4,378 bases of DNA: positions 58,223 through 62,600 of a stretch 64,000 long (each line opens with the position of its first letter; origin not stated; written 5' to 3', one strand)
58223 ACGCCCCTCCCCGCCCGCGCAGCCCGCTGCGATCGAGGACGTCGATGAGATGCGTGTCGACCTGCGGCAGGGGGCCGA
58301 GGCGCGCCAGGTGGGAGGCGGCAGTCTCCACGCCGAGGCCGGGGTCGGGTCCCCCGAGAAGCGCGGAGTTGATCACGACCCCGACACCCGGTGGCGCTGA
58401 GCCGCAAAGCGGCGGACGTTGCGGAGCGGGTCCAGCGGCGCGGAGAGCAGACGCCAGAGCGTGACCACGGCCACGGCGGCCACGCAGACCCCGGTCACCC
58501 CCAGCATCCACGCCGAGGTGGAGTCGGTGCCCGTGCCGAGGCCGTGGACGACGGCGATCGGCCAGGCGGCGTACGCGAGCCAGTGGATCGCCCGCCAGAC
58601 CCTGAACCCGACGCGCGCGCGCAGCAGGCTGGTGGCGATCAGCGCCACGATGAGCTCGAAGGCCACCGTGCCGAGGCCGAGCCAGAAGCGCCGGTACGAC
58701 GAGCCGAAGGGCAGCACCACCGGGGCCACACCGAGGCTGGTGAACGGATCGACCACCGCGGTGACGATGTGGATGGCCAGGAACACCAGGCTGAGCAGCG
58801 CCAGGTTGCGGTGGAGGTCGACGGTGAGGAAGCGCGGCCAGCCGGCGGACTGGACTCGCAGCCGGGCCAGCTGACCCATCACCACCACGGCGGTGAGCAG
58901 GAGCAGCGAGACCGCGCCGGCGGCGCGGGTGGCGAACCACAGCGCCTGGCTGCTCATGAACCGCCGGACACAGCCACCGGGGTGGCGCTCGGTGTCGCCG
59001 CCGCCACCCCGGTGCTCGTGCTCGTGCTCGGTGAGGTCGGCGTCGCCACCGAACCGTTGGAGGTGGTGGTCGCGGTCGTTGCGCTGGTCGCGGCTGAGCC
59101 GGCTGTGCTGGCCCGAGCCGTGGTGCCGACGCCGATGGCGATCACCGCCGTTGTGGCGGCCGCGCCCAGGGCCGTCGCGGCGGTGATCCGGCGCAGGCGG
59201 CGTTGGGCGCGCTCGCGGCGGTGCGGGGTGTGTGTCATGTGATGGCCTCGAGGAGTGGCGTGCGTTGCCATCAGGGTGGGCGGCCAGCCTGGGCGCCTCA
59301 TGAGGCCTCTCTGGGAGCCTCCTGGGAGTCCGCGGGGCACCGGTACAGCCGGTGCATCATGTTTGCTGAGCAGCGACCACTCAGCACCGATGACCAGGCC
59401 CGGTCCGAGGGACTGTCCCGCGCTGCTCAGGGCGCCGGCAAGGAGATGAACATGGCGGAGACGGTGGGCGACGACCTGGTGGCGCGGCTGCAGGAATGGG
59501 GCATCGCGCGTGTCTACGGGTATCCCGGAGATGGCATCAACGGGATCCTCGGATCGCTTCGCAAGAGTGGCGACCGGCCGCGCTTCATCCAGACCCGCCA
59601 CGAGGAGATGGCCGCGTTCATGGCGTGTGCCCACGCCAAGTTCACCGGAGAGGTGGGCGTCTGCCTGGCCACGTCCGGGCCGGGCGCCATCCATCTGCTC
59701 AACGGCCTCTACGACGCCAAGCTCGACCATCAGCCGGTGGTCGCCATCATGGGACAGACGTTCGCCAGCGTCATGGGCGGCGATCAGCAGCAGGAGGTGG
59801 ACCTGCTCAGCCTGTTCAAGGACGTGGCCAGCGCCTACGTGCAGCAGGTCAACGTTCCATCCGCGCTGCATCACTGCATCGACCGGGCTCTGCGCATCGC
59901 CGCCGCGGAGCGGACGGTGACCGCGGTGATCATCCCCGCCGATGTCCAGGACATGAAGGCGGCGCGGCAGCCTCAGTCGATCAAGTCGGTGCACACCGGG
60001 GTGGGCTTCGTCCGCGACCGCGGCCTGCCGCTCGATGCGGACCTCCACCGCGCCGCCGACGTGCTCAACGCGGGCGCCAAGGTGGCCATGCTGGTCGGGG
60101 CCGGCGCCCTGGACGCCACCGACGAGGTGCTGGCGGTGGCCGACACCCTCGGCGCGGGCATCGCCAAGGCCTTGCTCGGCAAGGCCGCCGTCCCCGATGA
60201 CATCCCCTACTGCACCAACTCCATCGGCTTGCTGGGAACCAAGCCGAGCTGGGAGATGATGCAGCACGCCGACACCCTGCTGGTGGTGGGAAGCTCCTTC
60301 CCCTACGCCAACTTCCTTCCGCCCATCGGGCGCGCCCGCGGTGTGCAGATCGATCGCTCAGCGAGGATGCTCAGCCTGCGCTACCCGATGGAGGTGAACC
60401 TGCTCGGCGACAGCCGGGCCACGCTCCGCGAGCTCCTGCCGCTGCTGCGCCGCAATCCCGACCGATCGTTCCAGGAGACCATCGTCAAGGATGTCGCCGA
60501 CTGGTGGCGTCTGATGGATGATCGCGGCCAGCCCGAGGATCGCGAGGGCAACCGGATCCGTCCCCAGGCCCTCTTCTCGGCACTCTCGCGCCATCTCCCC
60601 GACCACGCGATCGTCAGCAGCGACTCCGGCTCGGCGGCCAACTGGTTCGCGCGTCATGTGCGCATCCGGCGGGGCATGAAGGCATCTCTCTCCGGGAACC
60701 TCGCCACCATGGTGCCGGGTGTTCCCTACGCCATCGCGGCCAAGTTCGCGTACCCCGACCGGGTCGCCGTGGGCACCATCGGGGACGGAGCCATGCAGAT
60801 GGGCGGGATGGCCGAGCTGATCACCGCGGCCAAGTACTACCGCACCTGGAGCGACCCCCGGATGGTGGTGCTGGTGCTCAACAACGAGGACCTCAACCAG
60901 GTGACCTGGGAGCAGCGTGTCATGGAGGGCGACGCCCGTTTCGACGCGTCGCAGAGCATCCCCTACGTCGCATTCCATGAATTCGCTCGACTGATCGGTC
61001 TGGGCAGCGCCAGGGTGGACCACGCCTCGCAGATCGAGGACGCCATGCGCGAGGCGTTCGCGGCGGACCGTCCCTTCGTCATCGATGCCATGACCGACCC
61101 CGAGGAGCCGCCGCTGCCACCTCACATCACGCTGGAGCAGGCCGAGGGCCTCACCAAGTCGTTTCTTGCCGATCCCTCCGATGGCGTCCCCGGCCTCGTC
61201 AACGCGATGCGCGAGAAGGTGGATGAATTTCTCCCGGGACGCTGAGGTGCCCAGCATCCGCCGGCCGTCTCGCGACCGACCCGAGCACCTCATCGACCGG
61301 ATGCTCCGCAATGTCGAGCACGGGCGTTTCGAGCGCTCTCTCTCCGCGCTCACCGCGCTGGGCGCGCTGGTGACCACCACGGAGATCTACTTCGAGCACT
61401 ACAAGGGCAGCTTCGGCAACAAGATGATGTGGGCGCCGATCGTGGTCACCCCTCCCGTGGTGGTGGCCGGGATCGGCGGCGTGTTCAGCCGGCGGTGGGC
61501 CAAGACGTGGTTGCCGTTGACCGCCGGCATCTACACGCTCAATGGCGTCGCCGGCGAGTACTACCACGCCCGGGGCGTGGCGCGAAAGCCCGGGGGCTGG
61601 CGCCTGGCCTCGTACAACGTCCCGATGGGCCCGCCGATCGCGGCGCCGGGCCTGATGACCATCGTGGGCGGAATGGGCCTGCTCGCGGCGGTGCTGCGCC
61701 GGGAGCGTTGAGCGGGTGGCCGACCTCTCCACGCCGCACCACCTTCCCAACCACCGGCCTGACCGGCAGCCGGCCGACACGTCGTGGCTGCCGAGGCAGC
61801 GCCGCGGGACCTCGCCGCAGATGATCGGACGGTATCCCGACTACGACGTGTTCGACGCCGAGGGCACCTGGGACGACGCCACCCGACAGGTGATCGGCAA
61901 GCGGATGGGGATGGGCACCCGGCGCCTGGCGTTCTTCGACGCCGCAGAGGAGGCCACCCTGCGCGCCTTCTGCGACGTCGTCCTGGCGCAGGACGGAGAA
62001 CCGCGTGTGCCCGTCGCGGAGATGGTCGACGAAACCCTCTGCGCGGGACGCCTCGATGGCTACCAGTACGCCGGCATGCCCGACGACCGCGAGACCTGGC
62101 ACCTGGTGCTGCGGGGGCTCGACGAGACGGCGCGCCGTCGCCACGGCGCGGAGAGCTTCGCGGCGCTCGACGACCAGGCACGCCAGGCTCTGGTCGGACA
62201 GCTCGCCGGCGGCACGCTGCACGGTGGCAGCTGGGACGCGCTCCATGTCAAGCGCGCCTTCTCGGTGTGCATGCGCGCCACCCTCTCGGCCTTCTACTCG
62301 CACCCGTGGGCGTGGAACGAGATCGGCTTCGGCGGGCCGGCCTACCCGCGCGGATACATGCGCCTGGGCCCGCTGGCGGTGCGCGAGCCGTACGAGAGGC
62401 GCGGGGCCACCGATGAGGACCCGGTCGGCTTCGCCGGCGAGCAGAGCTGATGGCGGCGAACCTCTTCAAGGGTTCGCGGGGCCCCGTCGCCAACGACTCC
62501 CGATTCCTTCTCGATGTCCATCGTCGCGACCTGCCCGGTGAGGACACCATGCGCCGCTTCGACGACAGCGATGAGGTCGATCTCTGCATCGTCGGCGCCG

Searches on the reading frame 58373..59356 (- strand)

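Call 31: search_protein_families(library=pfam, proteins=[window:58373-59356:-], max_evalue=0.001)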
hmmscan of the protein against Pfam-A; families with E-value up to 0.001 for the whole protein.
window:58373-59356:- (327 aa): 1 family
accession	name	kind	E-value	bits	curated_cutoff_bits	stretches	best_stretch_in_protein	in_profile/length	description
PF01794.25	Ferric_reduct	-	2.2e-09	37.8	28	1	146-268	1-120/121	Ferric reductase like transmembrane component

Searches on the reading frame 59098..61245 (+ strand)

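Call 31: search_protein_families(library=pfam, proteins=[window:59098-61245:+], max_evalue=0.001)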
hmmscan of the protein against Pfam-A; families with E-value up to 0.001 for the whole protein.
window:59098-61245:+ (715 aa): 4 families
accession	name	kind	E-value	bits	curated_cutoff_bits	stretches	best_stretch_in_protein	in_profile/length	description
PF02776.23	TPP_enzyme_N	-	9.5e-31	106.5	26.8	1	122-238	2-118/119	Thiamine pyrophosphate enzyme, N-terminal TPP binding domain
PF02775.26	TPP_enzyme_C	-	3e-25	89.2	21.9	1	509-663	1-150/151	Thiamine pyrophosphate enzyme, C-terminal TPP binding domain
PF00205.28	TPP_enzyme_M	-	1.3e-23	83.7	30.4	1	317-446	2-137/137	Thiamine pyrophosphate enzyme, central domain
PF01855.24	POR_N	-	8.6e-05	22.8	27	1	160-220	37-95/231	Pyruvate flavodoxin/ferredoxin oxidoreductase, thiamine diP-bdg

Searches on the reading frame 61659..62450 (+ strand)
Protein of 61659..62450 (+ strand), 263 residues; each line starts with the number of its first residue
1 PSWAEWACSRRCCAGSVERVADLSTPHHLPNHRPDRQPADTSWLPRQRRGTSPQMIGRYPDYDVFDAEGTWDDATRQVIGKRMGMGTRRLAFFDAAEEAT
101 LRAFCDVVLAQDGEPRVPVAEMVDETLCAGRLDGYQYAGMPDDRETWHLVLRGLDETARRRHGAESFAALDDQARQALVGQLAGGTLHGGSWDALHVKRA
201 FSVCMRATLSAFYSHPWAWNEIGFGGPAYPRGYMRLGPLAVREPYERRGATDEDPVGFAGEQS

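Call 32: search_protein_families(library=pfam, proteins=[window:61659-62450:+], max_evalue=0.001)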
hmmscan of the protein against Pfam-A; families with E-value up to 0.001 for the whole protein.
window:61659-62450:+ (263 aa): 1 family
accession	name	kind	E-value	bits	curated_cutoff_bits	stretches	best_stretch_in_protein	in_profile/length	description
PF13618.11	Gluconate_2-dh3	-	1.6e-20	74.3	23.4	1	96-226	2-135/135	Gluconate 2-dehydrogenase subunit 3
